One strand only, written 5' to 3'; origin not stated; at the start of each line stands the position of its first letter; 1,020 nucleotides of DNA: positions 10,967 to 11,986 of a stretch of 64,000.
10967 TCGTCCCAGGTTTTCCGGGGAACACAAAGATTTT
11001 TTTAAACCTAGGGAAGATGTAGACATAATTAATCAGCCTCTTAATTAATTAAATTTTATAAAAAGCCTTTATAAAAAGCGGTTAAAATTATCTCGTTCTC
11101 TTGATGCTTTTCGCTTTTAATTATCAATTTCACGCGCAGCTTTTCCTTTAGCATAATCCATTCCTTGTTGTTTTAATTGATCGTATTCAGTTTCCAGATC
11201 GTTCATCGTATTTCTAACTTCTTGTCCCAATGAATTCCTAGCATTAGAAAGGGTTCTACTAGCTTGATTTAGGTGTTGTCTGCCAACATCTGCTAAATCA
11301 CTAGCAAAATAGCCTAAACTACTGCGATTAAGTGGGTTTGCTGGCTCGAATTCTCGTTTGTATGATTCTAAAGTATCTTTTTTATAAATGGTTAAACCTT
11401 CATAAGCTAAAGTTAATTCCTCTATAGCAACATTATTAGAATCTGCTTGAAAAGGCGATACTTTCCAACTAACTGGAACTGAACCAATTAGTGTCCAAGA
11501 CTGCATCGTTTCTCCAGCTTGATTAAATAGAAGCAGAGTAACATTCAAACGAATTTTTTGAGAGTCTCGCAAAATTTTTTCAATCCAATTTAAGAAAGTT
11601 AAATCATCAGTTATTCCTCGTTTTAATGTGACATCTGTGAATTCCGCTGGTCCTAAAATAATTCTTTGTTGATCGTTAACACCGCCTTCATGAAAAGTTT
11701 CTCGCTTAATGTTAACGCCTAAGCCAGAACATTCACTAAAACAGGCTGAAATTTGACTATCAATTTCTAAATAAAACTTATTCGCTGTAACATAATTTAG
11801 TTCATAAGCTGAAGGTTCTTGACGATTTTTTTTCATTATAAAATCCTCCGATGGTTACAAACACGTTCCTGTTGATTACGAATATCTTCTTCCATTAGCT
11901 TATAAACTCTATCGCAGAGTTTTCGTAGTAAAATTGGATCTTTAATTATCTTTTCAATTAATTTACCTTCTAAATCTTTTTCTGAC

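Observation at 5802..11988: Sheathless tail-tube module: 50-aa ORF, gp19-like tube, 1491-aa repeat protein in the tape-measure position, and a second tube-like protein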

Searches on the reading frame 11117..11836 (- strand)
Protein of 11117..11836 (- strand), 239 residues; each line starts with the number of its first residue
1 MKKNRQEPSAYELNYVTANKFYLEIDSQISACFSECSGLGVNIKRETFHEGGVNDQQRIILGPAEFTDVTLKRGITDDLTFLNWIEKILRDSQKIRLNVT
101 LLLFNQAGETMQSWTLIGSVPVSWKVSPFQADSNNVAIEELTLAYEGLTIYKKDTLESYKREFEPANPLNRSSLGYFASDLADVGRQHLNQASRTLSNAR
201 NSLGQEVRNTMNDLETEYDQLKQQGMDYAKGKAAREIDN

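Call 6: search_protein_families(library=pfam, proteins=[window:11117-11836:-], max_evalue=0.1)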
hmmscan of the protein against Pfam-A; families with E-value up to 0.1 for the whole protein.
window:11117-11836:- (239 aa): 1 family
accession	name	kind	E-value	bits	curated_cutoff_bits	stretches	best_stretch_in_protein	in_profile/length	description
PF06841.18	Phage_T4_gp19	-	2.5e-35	121.7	28.2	1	18-149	2-134/134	T4-like virus tail tube protein gp19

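Call 10: find_encoding_contigs(protein=window:11117-11836:-, flank=10000, max_places=10)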
Protein window:11117-11836:- (239 aa): no gene with exactly this product is on record in the collection.

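Call 11: find_homologous_proteins(query=window:11117-11836:-, max_evalue=1e-10)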
Query window:11117-11836:- (239 aa): 1044 proteins with E <= 1e-10 among 1391 candidates; the best 120 are listed.
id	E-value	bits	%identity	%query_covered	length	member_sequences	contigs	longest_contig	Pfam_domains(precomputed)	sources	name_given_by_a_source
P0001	6.6e-142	489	93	100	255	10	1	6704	PF06841.19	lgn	-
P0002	3.8e-127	440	83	99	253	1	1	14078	PF06841.19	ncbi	-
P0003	6.7e-123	426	80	100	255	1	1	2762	PF06841.19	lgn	-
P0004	3.3e-95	336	77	84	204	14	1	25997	PF06841.19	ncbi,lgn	ncbi:MAG: phage tail protein [Limnoraphis robusta]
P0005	1.2e-89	318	78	77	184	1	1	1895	PF06841.19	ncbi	-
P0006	6.2e-88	312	79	75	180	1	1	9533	PF06841.19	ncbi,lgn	ncbi:MAG: phage tail protein [Cyanobacteria bacterium J06592_8]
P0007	7.7e-83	295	77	75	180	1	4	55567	PF06841.19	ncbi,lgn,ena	-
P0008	2.0e-61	225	65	75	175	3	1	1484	PF06841.19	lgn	-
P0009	2.4e-61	225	65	71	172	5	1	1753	PF06841.19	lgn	-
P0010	2.9e-61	225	66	71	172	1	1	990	PF06841.19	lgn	-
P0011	5.0e-61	224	64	71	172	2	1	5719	PF06841.19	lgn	-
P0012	1.2e-60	223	61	74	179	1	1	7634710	PF06841.19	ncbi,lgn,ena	-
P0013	2.2e-60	222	68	64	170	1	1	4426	PF06841.19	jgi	jgi:phage tail-like protein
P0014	2.9e-60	222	64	72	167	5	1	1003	PF06841.19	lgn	-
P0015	3.0e-60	222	68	64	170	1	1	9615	PF06841.19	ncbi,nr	ncbi:MAG: phage tail protein [Microcoleus sp. SU_5_3]|nr:phage tail protein [Microcoleus sp. SU_5_3]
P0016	4.4e-60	221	67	62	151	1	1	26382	PF06841.19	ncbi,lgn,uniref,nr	ncbi:phage tail protein [Nostoc minutum NIES-26]|uniref:Phage tail protein n=1 Tax=Nostoc minutum NI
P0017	6.4e-60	220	61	72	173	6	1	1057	PF06841.19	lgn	-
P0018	7.2e-60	220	60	74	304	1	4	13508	PF06841.19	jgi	jgi:phage tail-like protein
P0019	8.7e-60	220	57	75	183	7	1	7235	PF06841.19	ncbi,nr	ncbi:MAG: phage tail protein [Symploca sp. SIO2E6]|nr:phage tail protein [Symploca sp. SIO2E6]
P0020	1.1e-59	220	61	74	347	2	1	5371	PF06841.19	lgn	-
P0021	1.1e-59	220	60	73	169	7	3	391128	PF06841.19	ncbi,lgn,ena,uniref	ncbi:MAG: phage tail protein [Nostoc sp.]|uniref:phage tail protein n=1 Tax=Nostoc sp. TaxID=1180 Re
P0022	1.4e-59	219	69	59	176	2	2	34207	PF06841.19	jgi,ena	jgi:phage tail-like protein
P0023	1.7e-59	219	62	71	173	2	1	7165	PF06841.19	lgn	-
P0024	2.0e-59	219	71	60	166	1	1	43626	PF06841.19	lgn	-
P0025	2.1e-59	219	69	60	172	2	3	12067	PF06841.19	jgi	jgi:phage tail-like protein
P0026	2.6e-59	219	59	72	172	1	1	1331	PF06841.19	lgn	-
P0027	3.2e-59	218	62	74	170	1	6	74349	PF06841.19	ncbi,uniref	ncbi:phage tail protein [Microcoleus sp. ARI1-B5]|uniref:phage tail protein n=1 Tax=unclassified Mic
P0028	3.6e-59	218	63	71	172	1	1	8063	PF06841.19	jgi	jgi:phage tail-like protein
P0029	4.1e-59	218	62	71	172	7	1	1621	PF06841.19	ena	-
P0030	4.2e-59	218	66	62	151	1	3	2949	PF06841.19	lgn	-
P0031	4.5e-59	218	68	64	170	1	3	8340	PF06841.19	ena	-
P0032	5.6e-59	217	71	57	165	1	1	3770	PF06841.19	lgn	-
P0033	7.3e-59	217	60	72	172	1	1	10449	PF06841.19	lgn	-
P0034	7.8e-59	217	60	71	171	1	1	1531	PF06841.19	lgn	-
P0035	9.4e-59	217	67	62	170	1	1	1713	PF06841.19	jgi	jgi:phage tail-like protein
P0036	9.5e-59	217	64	70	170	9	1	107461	PF06841.19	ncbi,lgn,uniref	ncbi:phage tail protein [Floridanema evergladense]|uniref:Phage tail protein n=1 Tax=Floridaenema ev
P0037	1.1e-58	217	60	70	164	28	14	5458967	PF06841.19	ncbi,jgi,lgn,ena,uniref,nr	ncbi:hypothetical protein PA905_46220 [Planktothrix agardhii CCAP 1459/11A]|jgi:phage tail-like prot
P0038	1.3e-58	216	59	71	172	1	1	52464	PF06841.19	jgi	-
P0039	1.3e-58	216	69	60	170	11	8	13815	PF06841.19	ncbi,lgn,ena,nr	ncbi:MAG TPA: phage tail protein [Cyanobacteria bacterium UBA11369]|nr:phage tail protein [Cyanobact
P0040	1.4e-58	216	63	69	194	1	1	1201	PF06841.19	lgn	-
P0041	1.5e-58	216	64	61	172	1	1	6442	PF06841.19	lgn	-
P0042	1.7e-58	216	66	61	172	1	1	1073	PF06841.19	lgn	-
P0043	1.8e-58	216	68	59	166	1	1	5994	PF06841.19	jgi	jgi:phage tail-like protein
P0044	2.0e-58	216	58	72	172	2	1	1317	PF06841.19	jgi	jgi:phage tail-like protein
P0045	2.5e-58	215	62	70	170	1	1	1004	PF06841.19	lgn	-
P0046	2.5e-58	215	66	64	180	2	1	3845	PF06841.19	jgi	jgi:phage tail-like protein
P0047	2.8e-58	215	61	71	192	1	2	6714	PF06841.19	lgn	-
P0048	3.1e-58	215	60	74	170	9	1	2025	PF06841.19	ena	-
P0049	3.3e-58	215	68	59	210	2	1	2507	PF06841.19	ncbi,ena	-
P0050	3.4e-58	215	66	63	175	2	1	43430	PF06841.19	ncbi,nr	ncbi:MAG: phage tail protein [Synechococcales bacterium]|nr:phage tail protein [Synechococcales bact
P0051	3.5e-58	215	67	62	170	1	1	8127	PF06841.19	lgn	-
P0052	3.5e-58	215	58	72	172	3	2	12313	PF06841.19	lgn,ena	-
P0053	3.6e-58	215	70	59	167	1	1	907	PF06841.19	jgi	jgi:phage tail-like protein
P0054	3.7e-58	215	62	72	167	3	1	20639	PF06841.19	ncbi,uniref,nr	ncbi:phage tail protein [Nostocaceae cyanobacterium CENA369]|uniref:Phage tail protein n=1 Tax=Dendr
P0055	4.1e-58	215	60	74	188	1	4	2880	PF06841.19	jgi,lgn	jgi:phage tail-like protein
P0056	4.3e-58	215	65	61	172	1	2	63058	PF06841.19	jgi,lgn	jgi:phage tail-like protein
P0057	4.8e-58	214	57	74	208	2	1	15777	PF06841.19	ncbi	-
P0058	5.1e-58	214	59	73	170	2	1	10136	PF06841.19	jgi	jgi:phage tail-like protein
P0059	5.5e-58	214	66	64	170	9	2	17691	PF06841.19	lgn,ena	-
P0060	5.5e-58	214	60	72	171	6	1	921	PF06841.19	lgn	-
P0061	6.5e-58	214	60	70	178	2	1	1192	PF06841.19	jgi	jgi:phage tail-like protein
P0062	1.0e-57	213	66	62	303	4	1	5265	PF06841.19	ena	-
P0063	1.0e-57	213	61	72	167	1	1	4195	PF06841.19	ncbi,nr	ncbi:MAG: phage tail protein [Sphaerospermopsis sp.]|nr:phage tail protein [Sphaerospermopsis sp.]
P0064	1.1e-57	213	67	60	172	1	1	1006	PF06841.19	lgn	-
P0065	1.2e-57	213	66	60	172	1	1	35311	PF06841.19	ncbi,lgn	-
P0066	1.3e-57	213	67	59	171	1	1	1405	PF06841.19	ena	-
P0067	1.4e-57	213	61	72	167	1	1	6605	PF06841.19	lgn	-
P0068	1.4e-57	213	60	71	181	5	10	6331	PF06841.19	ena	-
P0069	1.6e-57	213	71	57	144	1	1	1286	PF06841.19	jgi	jgi:phage tail-like protein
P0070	1.6e-57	213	58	75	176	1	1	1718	PF06841.19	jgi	jgi:phage tail-like protein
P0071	1.7e-57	213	64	62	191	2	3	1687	PF06841.19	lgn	-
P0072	1.9e-57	212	61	71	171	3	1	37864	PF06841.19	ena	-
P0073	1.9e-57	212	60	72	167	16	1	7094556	PF06841.19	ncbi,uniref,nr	ncbi:phage tail protein [Nostoc piscinale CENA21]|uniref:Phage tail protein n=1 Tax=Nostoc piscinale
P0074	2.1e-57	212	60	72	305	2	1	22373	PF06841.19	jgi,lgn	jgi:phage tail-like protein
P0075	2.2e-57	212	68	59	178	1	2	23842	PF06841.19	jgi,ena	jgi:phage tail-like protein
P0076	2.4e-57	212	66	64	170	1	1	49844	PF06841.19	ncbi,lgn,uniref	ncbi:phage tail protein [Aerosakkonemataceae cyanobacterium BLCC-F50]|uniref:Phage tail protein n=1 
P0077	2.7e-57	212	67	62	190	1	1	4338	PF06841.19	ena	-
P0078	2.8e-57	212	64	63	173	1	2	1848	PF06841.19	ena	-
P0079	3.2e-57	212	57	71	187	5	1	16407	PF06841.19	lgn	-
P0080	3.3e-57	212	69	57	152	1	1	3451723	PF06841.19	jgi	jgi:phage tail-like protein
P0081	3.3e-57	212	64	64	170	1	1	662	PF06841.19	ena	-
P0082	3.5e-57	212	60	72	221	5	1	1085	PF06841.19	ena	-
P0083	3.5e-57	212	59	71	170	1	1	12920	PF06841.19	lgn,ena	-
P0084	3.7e-57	211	60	74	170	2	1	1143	PF06841.19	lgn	-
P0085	3.8e-57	211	68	60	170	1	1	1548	PF06841.19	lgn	-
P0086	3.9e-57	211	59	71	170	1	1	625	PF06841.19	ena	-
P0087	4.1e-57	211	60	70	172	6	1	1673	PF06841.19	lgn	-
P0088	4.2e-57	211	62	70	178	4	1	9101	PF06841.19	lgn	-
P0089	4.3e-57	211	65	59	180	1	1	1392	PF06841.19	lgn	-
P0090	4.4e-57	211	67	62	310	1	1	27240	PF06841.19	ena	-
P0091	4.9e-57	211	62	71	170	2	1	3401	PF06841.19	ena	-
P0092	5.5e-57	211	61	70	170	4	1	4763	PF06841.19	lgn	-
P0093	6.0e-57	211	67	59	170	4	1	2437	PF06841.19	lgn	-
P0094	6.4e-57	211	64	64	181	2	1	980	PF06841.19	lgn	-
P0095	6.9e-57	211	64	63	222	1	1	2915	PF06841.19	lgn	-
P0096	7.0e-57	211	67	58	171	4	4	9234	PF06841.19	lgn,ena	-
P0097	7.2e-57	211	67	60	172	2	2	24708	PF06841.19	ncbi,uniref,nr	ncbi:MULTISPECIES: phage tail protein [unclassified Coleofasciculus]|uniref:phage tail protein n=1 T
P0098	7.8e-57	210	66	60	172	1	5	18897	PF06841.19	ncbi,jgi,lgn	-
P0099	7.9e-57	210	67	60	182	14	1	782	PF06841.19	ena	-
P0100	9.1e-57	210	61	70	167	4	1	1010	PF06841.19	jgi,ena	-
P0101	1.0e-56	210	60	71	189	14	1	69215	PF06841.19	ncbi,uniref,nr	ncbi:phage tail protein [Brasilonema octagenarum]|uniref:Phage tail protein n=1 Tax=Brasilonema octa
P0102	1.0e-56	210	60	70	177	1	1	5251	PF06841.19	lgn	-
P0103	1.2e-56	210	59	69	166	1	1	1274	PF06841.19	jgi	-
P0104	1.2e-56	210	67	59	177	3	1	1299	PF06841.19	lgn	-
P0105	1.2e-56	210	61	71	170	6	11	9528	PF06841.19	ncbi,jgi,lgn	jgi:phage tail-like protein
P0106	1.3e-56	210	68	59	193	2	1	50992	PF06841.19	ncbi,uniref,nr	ncbi:phage tail protein [Leptolyngbya sp. FACHB-671]|uniref:phage tail protein n=1 Tax=Leptolyngbya 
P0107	1.4e-56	210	65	63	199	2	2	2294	PF06841.19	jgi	jgi:phage tail-like protein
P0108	1.4e-56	210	59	71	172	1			PF06841.19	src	-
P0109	1.6e-56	209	64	60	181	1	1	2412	PF06841.19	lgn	-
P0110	1.7e-56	209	67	60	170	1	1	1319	PF06841.19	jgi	jgi:phage tail-like protein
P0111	1.8e-56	209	58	72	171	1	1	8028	PF06841.19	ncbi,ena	-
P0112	1.8e-56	209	60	71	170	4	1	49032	PF06841.19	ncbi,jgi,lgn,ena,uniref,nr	ncbi:MAG: phage tail protein [Symplocastrum torsivum CPER-KK1]|jgi:phage tail-like protein|uniref:Ph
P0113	2.0e-56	209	62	75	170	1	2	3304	PF06841.19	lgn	-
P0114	2.0e-56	209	58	72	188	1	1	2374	PF06841.19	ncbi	-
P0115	2.1e-56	209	60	70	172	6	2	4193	PF06841.19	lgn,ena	-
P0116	2.3e-56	209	62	63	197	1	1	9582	PF06841.19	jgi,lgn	jgi:phage tail-like protein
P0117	2.4e-56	209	58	69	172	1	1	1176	PF06841.19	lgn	-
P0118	2.4e-56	209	58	71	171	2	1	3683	PF06841.19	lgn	-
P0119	2.6e-56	209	67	59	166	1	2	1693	PF06841.19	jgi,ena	-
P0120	2.6e-56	209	59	71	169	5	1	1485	PF06841.19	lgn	-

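Call 12: find_encoding_contigs(protein=P0007, flank=10000, max_places=3)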
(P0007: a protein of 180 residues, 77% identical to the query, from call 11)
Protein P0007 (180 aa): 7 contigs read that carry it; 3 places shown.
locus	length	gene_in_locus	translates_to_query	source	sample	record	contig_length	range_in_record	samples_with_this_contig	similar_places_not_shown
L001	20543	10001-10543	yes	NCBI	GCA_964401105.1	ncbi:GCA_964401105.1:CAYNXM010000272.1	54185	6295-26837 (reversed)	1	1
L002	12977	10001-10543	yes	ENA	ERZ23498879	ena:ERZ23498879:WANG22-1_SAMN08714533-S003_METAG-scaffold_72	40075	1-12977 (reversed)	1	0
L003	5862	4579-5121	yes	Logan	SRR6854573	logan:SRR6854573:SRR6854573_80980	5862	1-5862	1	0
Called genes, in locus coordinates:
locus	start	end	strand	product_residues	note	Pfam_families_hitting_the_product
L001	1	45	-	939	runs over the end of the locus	-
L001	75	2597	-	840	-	PF23381:Beta-prop_IFT122_1st, PF23414:Beta-prop_EML_2, PF24796:WDR55, PF24805:EIF3I, PF24807:WD40_CDC20-Fz, PF24814:WD40_Prp19, PF24817:WD40_WDHD1_1st, PF25168:Beta-prop_WDR36-Utp21_2nd, +17 more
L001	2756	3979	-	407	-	PF13709:DUF4159 (weak)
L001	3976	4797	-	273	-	-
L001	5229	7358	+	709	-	PF03704:BTAD (faint), PF14559:TPR_19 (weak), PF00515:TPR_1 (weak), PF13431:TPR_17 (weak), PF13424:TPR_12 (weak), PF13414:TPR_11 (weak), PF14559:TPR_19 (weak), PF07719:TPR_2 (weak), +13 more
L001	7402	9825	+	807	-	-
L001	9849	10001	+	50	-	-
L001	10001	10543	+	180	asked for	PF06841:Phage_T4_gp19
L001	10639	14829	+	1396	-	-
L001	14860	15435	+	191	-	PF19266:CIS_tube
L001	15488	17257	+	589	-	PF05954:Phage_GPD, PF24032:YQBQ (weak), PF04717:Phage_base_V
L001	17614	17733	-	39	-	-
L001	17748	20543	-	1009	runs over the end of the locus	PF01637:ATPase_2 (faint), PF13191:AAA_16, PF14516:AAA_35 (weak)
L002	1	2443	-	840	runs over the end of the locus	PF23381:Beta-prop_IFT122_1st, PF23414:Beta-prop_EML_2, PF24796:WDR55, PF24805:EIF3I, PF24807:WD40_CDC20-Fz, PF24814:WD40_Prp19, PF24817:WD40_WDHD1_1st, PF25168:Beta-prop_WDR36-Utp21_2nd, +17 more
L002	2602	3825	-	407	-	PF13709:DUF4159 (weak)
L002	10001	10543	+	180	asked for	PF06841:Phage_T4_gp19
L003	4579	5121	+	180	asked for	PF06841:Phage_T4_gp19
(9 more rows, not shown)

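Call 13: find_encoding_contigs(protein=P0004, flank=10000, max_places=2)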
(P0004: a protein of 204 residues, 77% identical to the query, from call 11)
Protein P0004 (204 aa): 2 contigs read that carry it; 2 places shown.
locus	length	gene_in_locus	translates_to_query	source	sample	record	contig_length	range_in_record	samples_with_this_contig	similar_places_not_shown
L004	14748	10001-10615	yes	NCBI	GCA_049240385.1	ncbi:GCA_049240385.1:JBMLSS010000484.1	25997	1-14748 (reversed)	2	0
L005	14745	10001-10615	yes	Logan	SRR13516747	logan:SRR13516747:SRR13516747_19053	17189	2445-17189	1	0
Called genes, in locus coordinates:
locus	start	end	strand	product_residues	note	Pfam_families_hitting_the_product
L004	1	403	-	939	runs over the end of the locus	PF07495:Y_Y_Y (faint)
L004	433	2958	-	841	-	PF00400:WD40 (weak), PF23381:Beta-prop_IFT122_1st, PF23409:Beta-prop_EML (weak), PF24796:WDR55, PF24807:WD40_CDC20-Fz, PF24817:WD40_WDHD1_1st, PF25174:Beta-prop_THOC3, PF25175:Beta-prop_WDR5, +13 more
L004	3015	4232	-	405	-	-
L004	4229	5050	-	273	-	-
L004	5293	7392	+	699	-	PF12895:ANAPC3 (faint), PF13181:TPR_8 (faint), PF13424:TPR_12 (faint), PF13428:TPR_14 (faint), PF00515:TPR_1 (weak), PF14559:TPR_19 (weak), PF00515:TPR_1 (weak), PF07719:TPR_2 (weak), +8 more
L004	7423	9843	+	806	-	-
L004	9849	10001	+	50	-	-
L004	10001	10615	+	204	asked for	PF06841:Phage_T4_gp19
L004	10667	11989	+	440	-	-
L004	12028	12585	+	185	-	PF19266:CIS_tube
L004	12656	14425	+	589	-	PF05954:Phage_GPD, PF24032:YQBQ (weak), PF04717:Phage_base_V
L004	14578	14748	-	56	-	?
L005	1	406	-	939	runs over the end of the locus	PF07495:Y_Y_Y (faint)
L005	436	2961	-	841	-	PF00400:WD40 (weak), PF23381:Beta-prop_IFT122_1st, PF23409:Beta-prop_EML (weak), PF24796:WDR55, PF24807:WD40_CDC20-Fz, PF24817:WD40_WDHD1_1st, PF25174:Beta-prop_THOC3, PF25175:Beta-prop_WDR5, +13 more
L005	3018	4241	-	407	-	-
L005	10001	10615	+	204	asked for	PF06841:Phage_T4_gp19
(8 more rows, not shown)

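Call 15: find_encoding_contigs(protein=P0073, flank=10000, max_places=2)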
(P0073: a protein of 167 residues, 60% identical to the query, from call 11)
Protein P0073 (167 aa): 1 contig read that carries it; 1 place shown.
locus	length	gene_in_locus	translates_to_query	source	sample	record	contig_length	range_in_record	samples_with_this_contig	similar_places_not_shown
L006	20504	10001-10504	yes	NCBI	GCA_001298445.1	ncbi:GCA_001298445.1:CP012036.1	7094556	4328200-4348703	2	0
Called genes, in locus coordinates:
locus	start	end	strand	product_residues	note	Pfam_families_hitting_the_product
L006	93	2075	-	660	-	PF13177:DNA_pol3_delta2, PF13604:AAA_30 (faint), PF00004:AAA, PF13401:AAA_22 (weak), PF22608:DNAX_ATPase_lid, PF12169:DNA_pol3_gamma3, PF23007:DnaA_N-like_STI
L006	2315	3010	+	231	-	-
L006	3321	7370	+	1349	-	PF13371:TPR_9, PF13414:TPR_11, PF13432:TPR_16, PF13432:TPR_16, PF00515:TPR_1, PF07719:TPR_2, PF13414:TPR_11, PF13432:TPR_16, +26 more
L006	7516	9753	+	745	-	PF12849:PBP_like_2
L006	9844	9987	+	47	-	-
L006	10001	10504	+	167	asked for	PF06841:Phage_T4_gp19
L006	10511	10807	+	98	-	-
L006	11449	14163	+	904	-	-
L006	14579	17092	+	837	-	-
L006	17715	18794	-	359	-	-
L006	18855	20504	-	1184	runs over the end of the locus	PF00072:Response_reg, PF01590:GAF, PF13185:GAF_2, PF01590:GAF, PF13185:GAF_2, PF00512:HisKA, PF02518:HATPase_c, PF00072:Response_reg, +2 more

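Call 16: find_encoding_contigs(protein=P0037, flank=10000, max_places=2)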
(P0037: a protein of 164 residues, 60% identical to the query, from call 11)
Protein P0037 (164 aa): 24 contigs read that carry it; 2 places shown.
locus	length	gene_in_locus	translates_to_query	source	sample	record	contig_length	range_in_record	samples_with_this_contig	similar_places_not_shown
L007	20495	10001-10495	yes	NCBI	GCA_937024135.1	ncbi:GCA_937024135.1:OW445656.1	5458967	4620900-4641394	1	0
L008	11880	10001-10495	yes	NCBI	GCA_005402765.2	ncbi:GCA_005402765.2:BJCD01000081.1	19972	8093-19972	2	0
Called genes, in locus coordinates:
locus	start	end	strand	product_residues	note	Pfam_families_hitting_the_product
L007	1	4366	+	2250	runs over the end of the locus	PF13699:eCIS_core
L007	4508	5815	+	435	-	-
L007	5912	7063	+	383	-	PF10722:YbjN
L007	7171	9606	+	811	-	PF12849:PBP_like_2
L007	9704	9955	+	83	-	-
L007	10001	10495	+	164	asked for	PF06841:Phage_T4_gp19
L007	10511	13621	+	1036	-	-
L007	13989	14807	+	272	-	-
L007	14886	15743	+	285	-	PF19266:CIS_tube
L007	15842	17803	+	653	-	PF05954:Phage_GPD (weak), PF24032:YQBQ (faint), PF04717:Phage_base_V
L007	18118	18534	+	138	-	PF04965:GPW_gp25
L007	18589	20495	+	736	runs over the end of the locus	-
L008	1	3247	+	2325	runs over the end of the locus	PF13699:eCIS_core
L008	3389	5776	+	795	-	PF13699:eCIS_core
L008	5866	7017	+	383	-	PF10722:YbjN (weak)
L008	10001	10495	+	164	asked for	PF06841:Phage_T4_gp19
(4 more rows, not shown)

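Call 21: find_encoding_contigs(protein=P0002, flank=10000, max_places=2)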
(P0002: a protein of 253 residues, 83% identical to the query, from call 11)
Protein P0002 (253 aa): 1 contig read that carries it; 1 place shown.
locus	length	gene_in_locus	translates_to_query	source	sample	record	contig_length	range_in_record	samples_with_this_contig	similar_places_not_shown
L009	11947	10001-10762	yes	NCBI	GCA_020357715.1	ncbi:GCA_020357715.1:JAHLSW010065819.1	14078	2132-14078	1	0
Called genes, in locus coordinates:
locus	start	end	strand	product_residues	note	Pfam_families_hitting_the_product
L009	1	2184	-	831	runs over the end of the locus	PF23381:Beta-prop_IFT122_1st, PF23414:Beta-prop_EML_2, PF24796:WDR55, PF24807:WD40_CDC20-Fz, PF24814:WD40_Prp19, PF24817:WD40_WDHD1_1st, PF25168:Beta-prop_WDR36-Utp21_2nd, PF25174:Beta-prop_THOC3, +15 more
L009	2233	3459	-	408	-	PF13709:DUF4159 (weak)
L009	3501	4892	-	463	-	-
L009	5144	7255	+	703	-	PF03704:BTAD (faint), PF12895:ANAPC3 (faint), PF13424:TPR_12 (faint), PF13428:TPR_14 (faint), PF13432:TPR_16 (faint), PF13431:TPR_17 (weak), PF00515:TPR_1 (weak), PF07719:TPR_2 (weak), +8 more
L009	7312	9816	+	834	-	-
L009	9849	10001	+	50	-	-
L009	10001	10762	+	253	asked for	PF06841:Phage_T4_gp19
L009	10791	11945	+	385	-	?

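Call 22: find_encoding_contigs(protein=P0001, flank=10000, max_places=2)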
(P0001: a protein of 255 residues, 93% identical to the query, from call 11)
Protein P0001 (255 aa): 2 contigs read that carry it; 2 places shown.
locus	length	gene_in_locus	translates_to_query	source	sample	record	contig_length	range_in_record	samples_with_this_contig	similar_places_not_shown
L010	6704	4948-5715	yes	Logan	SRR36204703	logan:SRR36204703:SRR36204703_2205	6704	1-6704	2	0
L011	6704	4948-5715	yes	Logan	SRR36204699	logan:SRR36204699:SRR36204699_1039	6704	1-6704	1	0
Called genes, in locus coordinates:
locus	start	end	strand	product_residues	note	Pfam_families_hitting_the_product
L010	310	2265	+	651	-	PF23914:TPR_CcmH_CycH (faint), PF13176:TPR_7 (faint), PF13181:TPR_8 (faint), PF13424:TPR_12 (faint), PF13428:TPR_14 (faint), PF13431:TPR_17 (weak), PF00515:TPR_1 (weak), PF07719:TPR_2 (weak), +9 more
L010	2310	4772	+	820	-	-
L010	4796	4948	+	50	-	-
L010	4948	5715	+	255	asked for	PF06841:Phage_T4_gp19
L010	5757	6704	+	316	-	?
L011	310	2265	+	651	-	PF23914:TPR_CcmH_CycH (faint), PF13176:TPR_7 (faint), PF13181:TPR_8 (faint), PF13424:TPR_12 (faint), PF13428:TPR_14 (faint), PF13431:TPR_17 (weak), PF00515:TPR_1 (weak), PF07719:TPR_2 (weak), +9 more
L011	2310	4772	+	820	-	-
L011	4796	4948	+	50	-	-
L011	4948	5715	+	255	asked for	PF06841:Phage_T4_gp19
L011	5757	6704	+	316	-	?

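Call 28: search_protein_families(library=pfam, proteins=[L001:2756-3979:-, L001:3976-4797:-], max_evalue=0.01)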
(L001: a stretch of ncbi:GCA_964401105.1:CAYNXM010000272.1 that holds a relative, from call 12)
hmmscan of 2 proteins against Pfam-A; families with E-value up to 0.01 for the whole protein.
L001:2756-3979:- (407 aa): 1 family
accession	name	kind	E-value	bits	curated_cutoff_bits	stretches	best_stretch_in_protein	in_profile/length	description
PF13709.12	DUF4159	-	3.5e-07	30.4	25.9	1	239-392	34-201/202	Domain of unknown function (DUF4159)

L001:3976-4797:- (273 aa): 4 families
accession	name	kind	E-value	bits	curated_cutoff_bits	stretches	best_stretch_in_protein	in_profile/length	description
PF00805.28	Pentapeptide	-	7.9e-56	185.6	20.2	7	60-97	3-40/40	Pentapeptide repeats (8 copies)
PF13599.13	Pentapeptide_4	-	1.3e-28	99.3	38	3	46-119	4-77/78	Pentapeptide repeat region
PF13576.12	Pentapeptide_3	-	2.2e-13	50.6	27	1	66-108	2-47/48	Pentapeptide repeats (9 copies)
PF25296.1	Decapeptide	-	5.3e-07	29.9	45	0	65-122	12-69/74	Decapeptide repeat region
